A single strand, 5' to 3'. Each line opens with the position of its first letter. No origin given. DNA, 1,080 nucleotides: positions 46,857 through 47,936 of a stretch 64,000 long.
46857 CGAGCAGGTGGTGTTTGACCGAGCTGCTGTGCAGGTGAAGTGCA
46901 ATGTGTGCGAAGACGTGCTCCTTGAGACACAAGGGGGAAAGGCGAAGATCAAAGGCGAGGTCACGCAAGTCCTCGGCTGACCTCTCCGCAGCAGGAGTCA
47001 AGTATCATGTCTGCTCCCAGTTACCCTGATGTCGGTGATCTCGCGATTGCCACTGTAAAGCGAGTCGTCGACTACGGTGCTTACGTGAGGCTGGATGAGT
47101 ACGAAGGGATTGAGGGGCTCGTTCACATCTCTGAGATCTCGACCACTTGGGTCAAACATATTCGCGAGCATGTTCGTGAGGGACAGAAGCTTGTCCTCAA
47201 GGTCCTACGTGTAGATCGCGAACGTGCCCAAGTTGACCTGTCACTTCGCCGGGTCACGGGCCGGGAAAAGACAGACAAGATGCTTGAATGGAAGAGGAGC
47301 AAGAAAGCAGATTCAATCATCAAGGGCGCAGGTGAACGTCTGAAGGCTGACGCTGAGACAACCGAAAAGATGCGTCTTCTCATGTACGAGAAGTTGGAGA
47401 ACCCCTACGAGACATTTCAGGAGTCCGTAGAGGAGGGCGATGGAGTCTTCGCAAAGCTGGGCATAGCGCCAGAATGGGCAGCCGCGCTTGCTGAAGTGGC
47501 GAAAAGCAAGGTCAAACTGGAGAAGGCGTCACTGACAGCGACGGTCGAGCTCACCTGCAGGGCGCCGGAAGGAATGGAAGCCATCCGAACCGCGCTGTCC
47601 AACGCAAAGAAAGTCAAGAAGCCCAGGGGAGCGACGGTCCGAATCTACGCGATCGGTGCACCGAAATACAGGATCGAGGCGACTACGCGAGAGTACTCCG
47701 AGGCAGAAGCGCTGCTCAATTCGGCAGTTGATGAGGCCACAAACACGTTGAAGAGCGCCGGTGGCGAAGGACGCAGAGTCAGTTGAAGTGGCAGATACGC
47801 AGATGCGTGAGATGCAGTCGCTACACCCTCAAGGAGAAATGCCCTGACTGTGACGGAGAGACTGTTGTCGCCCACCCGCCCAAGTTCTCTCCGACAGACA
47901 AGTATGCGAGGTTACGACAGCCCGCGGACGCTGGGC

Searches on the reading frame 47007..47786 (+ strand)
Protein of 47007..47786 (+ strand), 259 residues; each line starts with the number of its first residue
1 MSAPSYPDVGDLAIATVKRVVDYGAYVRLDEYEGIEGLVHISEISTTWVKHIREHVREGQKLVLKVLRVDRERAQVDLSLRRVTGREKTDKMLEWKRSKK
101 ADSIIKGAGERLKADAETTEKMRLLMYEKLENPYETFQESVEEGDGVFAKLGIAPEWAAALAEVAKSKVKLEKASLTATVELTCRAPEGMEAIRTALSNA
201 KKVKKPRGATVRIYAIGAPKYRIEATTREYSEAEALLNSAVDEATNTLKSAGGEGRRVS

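Call 7: find_encoding_contigs(protein=window:47007-47786:+, flank=3000, max_places=6)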
Protein window:47007-47786:+ (259 aa): 6 contigs read that carry it; 6 places shown.
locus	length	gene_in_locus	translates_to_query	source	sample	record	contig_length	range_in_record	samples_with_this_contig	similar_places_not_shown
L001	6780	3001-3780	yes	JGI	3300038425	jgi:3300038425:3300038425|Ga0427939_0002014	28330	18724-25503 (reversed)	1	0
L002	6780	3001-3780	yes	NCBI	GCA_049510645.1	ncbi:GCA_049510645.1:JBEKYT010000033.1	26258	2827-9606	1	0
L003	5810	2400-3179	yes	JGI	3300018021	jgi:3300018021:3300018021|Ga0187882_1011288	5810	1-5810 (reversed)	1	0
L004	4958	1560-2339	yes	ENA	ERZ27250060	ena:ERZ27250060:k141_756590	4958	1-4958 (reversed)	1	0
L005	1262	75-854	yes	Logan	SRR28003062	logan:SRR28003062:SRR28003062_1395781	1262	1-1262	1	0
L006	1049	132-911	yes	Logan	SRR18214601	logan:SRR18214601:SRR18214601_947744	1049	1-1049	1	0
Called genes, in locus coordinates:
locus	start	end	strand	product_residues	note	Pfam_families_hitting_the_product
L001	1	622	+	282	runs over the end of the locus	PF01048:PNP_UDP_1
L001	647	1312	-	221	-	PF00702:Hydrolase, PF12710:HAD, PF13419:HAD_2, PF13242:Hydrolase_like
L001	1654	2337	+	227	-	PF00857:Isochorismatase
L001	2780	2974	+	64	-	PF01667:Ribosomal_S27e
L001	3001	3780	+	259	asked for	PF00575:S1, PF23459:S1_RRP5 (weak), PF07541:EIF_2_alpha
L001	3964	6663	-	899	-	PF02516:STT3, PF21436:STT3-PglB_core, PF22627:AglB_core-like (weak), PF16640:Big_3_5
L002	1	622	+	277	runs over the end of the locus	PF01048:PNP_UDP_1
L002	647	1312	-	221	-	PF00702:Hydrolase, PF12710:HAD, PF13419:HAD_2, PF13242:Hydrolase_like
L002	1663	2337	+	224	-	PF00857:Isochorismatase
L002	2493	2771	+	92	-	PF00935:Ribosomal_L44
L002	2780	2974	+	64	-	PF01667:Ribosomal_S27e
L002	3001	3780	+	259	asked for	PF00575:S1, PF23459:S1_RRP5 (weak), PF07541:EIF_2_alpha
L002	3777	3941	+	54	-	PF04135:Nop10p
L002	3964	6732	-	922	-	PF02516:STT3, PF21436:STT3-PglB_core, PF22627:AglB_core-like (weak), PF16640:Big_3_5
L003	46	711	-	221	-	PF00702:Hydrolase, PF12710:HAD, PF13419:HAD_2, PF13242:Hydrolase_like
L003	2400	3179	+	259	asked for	PF00575:S1, PF23459:S1_RRP5 (weak), PF07541:EIF_2_alpha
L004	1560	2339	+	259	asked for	PF00575:S1, PF23459:S1_RRP5 (weak), PF07541:EIF_2_alpha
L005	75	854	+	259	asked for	PF00575:S1, PF23459:S1_RRP5 (weak), PF07541:EIF_2_alpha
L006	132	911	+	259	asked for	PF00575:S1, PF23459:S1_RRP5 (weak), PF07541:EIF_2_alpha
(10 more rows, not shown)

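Call 11: find_related_loci(query=window:47007-47786:+, collection=genome_contigs, flank=4000)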
Query window:47007-47786:+ (259 aa) in genome_contigs; peptide patterns used: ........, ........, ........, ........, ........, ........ (x = any residue, [..] = any of these).
153 stretches matched a pattern; 33 encode a relative of the query (tblastn E <= 1e-3); 33 distinct loci.
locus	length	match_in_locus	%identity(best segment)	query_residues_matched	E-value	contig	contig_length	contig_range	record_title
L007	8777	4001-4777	98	1-259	1e-168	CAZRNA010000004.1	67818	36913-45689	MAG TPA_asm: uncultured Candidatus Bathyarchaeia archaeon isolate SRP098346_co1_365 genome assembly, contig: NODE_131_le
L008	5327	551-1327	93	1-259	4e-162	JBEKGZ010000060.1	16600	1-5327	MAG: Candidatus Bathyarchaeia archaeon isolate SPRUCE 265 SPRUCE_265_60, whole genome shotgun sequence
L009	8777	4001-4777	90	1-259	6e-157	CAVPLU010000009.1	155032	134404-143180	MAG: Candidatus Bathyarchaeota archaeon isolate MFD10007.bin.2.103 genome assembly, contig: contig_25498, whole genome s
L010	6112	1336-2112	89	1-259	4e-155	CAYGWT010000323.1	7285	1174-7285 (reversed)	MAG TPA_asm: uncultured Candidatus Bathyarchaeia archaeon isolate ERP119294_co2_100 genome assembly, contig: k141_498658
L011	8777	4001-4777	86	1-259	5e-150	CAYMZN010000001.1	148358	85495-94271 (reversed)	MAG TPA_asm: uncultured Candidatus Bathyarchaeia archaeon isolate SRP231805_co3_314 genome assembly, contig: NODE_6_leng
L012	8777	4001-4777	86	1-259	3e-149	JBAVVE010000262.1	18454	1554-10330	MAG: Candidatus Bathyarchaeia archaeon isolate MFD01647_ilm_asm_bin14 k127_184095, whole genome shotgun sequence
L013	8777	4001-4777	83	1-259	8e-145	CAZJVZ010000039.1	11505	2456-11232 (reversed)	MAG TPA_asm: uncultured Candidatus Bathyarchaeia archaeon isolate SRP098346_co1_361 genome assembly, contig: NODE_6960_l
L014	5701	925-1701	86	1-259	1e-144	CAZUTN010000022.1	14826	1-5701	MAG TPA_asm: uncultured Candidatus Bathyarchaeia archaeon isolate binchicken_co252_10 genome assembly, contig: NODE_538_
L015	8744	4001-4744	35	7-254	3e-45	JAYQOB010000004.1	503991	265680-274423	MAG: Candidatus Poseidoniales archaeon isolate SD4486_NP_concoct_bins.tsv.099_sub contig_5377_pilon, whole genome shotgu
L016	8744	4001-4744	35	7-254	1e-44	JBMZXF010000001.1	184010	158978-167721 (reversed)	MAG: Poseidonia sp. isolate ME_XS_2302_4_bin_75 ME_XS_2302_4_bin_75_0, whole genome shotgun sequence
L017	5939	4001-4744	33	7-254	2e-44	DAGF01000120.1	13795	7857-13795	MAG TPA_asm: Euryarchaeota archaeon UBA549 UBA549_contig_42726, whole genome shotgun sequence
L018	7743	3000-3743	33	7-254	2e-43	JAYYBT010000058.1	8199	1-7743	MAG: Thermoplasmatota archaeon isolate XS_MAG27 XS_MAG27_0058, whole genome shotgun sequence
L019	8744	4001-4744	35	7-254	1e-43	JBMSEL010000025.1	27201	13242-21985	MAG: Poseidonia sp. isolate CJ_V4_S10_100percent_par_metabat.106 NODE_1112_length_27201_cov_10.915494, whole genome shot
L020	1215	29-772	33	7-254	2e-45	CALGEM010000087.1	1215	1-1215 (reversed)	MAG TPA_asm: uncultured euryarchaeote isolate ERR599053_bin.127_CONCOCT_v1.1_MAG genome assembly, contig: ERZ840905.2096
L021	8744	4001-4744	34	7-254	3e-43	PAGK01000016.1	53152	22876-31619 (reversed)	MAG: Methanobacteriota archaeon isolate MED790 42103, whole genome shotgun sequence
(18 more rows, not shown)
